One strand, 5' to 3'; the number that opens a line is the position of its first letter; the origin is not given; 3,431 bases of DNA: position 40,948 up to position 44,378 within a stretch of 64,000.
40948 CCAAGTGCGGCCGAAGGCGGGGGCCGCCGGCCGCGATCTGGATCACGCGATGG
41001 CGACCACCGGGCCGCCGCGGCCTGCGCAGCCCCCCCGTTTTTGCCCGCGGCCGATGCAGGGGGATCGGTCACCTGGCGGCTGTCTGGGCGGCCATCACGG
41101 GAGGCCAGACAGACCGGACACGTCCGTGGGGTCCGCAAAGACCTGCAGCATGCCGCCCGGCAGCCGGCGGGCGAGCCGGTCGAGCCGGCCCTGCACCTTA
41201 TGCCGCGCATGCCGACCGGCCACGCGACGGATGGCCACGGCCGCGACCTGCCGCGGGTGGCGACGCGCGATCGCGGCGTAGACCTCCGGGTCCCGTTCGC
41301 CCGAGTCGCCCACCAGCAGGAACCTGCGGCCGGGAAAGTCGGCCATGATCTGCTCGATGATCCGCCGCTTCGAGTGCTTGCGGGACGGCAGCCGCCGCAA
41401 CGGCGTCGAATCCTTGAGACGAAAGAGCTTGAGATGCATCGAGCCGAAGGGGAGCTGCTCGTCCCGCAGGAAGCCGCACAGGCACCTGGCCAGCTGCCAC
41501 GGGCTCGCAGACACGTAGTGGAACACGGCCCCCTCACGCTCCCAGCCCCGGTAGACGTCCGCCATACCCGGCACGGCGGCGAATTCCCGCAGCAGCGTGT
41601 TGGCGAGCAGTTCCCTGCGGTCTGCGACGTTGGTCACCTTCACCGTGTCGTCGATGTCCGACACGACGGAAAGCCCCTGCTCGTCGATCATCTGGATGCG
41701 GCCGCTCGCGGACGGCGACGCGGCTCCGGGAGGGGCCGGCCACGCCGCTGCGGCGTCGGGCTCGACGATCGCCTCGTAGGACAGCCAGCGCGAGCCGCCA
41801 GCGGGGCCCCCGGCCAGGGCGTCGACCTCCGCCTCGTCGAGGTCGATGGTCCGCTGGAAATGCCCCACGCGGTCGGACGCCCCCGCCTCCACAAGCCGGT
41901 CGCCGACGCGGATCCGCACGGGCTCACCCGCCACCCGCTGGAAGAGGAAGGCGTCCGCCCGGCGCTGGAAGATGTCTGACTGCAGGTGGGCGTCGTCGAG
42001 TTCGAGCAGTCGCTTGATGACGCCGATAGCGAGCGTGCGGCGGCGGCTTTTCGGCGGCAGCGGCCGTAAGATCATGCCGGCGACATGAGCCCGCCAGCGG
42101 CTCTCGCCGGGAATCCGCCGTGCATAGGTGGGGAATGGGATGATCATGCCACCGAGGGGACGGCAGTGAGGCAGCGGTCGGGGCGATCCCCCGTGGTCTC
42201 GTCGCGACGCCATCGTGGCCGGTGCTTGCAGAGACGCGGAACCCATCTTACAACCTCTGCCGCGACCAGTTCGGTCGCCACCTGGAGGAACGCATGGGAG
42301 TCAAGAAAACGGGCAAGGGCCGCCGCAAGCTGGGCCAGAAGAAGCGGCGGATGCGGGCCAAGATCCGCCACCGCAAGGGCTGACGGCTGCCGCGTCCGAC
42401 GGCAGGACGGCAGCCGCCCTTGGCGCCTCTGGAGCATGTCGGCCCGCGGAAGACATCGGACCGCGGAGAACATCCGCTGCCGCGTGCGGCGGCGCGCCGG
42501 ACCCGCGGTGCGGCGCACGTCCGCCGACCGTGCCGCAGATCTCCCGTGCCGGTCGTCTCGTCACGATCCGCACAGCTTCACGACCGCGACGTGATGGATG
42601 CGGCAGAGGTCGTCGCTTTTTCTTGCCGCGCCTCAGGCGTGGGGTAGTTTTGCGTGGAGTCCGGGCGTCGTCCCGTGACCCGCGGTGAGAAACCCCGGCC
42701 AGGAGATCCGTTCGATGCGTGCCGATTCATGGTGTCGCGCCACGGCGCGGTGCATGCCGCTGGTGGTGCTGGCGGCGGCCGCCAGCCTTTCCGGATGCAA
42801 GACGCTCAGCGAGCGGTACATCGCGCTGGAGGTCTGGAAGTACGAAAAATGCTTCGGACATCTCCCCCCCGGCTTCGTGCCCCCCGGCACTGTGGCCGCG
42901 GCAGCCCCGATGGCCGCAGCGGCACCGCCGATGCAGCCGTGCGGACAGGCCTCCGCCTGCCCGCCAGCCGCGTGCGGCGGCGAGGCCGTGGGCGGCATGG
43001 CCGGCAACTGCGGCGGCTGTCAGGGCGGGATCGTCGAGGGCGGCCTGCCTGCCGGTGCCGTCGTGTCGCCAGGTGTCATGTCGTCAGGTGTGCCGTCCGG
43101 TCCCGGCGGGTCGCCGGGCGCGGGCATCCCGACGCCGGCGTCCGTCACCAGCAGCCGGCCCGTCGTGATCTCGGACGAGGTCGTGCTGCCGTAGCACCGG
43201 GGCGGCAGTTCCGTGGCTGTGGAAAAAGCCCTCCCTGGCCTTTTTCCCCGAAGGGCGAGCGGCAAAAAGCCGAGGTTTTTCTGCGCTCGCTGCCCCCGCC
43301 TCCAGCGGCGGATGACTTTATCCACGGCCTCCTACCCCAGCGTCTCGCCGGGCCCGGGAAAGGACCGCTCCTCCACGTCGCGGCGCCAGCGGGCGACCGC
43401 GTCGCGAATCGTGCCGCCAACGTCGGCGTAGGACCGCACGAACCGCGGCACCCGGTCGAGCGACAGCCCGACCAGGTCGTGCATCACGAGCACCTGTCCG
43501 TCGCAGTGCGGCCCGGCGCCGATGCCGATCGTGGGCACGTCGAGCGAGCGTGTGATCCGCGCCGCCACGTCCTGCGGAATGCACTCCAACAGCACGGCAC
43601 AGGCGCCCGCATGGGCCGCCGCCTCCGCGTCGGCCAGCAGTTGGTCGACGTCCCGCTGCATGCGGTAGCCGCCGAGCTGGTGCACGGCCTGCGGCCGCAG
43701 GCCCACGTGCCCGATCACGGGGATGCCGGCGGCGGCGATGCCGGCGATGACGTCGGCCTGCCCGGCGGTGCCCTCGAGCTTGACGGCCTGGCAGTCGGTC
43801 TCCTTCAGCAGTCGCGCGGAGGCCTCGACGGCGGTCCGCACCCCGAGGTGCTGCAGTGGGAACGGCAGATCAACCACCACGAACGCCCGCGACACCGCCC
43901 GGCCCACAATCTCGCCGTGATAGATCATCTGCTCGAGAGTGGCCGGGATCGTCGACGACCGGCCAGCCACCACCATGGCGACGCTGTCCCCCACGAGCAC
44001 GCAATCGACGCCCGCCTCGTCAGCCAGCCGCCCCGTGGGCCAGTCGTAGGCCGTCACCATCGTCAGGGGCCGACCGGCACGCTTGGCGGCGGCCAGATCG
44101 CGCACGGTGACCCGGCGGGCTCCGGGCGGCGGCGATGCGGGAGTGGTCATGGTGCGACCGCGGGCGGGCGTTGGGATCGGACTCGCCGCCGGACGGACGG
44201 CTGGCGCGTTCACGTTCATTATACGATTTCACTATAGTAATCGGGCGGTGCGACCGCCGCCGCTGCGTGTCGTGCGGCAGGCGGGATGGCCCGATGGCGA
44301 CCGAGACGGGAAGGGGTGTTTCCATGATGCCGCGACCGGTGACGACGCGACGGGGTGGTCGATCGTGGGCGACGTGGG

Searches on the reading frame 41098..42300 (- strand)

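Call 96: search_protein_families(library=pfam, proteins=[window:41098-42300:-], max_evalue=0.001)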
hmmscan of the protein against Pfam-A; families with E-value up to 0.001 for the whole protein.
window:41098-42300:- (401 aa): 1 family
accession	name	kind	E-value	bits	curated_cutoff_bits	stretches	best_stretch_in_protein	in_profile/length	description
PF09949.15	APP1_cat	-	1.2e-45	155.6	27.1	1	211-359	2-154/154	Phosphatidate phosphatase APP1, catalytic domain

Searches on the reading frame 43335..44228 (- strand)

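Call 96: search_protein_families(library=pfam, proteins=[window:43335-44228:-], max_evalue=0.001)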
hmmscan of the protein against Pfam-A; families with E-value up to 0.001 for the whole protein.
window:43335-44228:- (298 aa): 1 family
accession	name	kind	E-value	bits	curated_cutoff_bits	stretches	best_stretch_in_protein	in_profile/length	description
PF02548.21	Pantoate_transf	-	9.4e-100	333.7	28.7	1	39-292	1-258/259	Ketopantoate hydroxymethyltransferase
